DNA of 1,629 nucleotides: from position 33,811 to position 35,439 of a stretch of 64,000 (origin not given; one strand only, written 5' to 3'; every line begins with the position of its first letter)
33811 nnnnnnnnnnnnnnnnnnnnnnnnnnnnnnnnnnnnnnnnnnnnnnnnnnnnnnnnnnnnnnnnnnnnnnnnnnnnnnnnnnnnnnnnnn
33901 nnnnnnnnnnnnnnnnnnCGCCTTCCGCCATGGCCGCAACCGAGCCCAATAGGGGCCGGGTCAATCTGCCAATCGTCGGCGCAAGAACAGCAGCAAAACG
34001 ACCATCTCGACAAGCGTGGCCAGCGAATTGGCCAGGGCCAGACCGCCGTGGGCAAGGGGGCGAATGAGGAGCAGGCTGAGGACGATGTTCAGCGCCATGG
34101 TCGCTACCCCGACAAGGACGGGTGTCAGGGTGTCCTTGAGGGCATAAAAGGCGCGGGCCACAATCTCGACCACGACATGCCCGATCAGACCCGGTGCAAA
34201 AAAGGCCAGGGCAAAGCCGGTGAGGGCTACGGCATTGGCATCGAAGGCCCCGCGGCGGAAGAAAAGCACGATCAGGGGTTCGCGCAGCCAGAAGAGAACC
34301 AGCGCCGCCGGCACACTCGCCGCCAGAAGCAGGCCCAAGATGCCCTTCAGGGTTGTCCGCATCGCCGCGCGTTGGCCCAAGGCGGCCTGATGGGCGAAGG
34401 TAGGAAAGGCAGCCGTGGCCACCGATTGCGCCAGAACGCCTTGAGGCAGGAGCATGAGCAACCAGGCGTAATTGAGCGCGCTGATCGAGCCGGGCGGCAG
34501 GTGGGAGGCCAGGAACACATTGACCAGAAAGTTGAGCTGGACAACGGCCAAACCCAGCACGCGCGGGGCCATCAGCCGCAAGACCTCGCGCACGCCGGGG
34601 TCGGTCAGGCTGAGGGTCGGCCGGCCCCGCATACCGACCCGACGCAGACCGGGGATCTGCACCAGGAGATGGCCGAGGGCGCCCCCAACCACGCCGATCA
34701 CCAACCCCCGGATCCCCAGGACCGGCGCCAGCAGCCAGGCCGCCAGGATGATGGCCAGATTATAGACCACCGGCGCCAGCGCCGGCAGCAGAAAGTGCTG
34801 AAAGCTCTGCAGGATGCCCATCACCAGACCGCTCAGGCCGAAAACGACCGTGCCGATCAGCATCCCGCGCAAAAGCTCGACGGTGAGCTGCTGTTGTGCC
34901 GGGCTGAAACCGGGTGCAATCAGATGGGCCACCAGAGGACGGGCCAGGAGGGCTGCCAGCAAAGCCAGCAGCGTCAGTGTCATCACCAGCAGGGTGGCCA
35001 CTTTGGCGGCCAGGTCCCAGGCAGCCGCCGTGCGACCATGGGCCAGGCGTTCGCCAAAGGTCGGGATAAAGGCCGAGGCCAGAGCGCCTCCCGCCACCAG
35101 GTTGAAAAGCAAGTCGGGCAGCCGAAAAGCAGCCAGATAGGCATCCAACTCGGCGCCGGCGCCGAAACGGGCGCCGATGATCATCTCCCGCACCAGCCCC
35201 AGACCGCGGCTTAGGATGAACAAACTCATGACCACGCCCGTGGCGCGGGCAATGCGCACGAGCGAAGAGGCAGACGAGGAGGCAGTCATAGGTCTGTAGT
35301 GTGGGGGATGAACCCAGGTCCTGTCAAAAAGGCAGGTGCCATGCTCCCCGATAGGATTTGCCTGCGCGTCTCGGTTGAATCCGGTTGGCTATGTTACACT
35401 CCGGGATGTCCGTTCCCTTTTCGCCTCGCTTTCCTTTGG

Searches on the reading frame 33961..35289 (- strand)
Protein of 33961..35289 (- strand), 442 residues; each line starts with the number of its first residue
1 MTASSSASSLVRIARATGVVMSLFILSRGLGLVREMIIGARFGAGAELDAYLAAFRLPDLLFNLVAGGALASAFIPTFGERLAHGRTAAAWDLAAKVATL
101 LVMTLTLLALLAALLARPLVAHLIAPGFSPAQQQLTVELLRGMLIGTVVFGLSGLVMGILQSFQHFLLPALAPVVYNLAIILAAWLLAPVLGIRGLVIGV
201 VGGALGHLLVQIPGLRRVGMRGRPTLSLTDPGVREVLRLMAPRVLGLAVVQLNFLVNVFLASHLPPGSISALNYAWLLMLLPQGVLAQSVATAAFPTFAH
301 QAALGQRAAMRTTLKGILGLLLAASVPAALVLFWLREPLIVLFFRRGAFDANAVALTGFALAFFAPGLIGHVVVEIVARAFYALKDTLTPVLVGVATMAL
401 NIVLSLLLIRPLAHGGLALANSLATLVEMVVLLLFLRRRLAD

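Call 62: search_protein_families(library=pfam, proteins=[window:33961-35289:-], max_evalue=0.00001)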
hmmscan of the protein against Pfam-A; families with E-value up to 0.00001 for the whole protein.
window:33961-35289:- (442 aa): 2 families
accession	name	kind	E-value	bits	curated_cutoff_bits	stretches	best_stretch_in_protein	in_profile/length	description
PF03023.19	MurJ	-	1.4e-96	324.3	27.4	1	41-440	4-403/451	Lipid II flippase MurJ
PF01554.23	MatE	-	3.1e-09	37.1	24.9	1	244-406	3-160/161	MatE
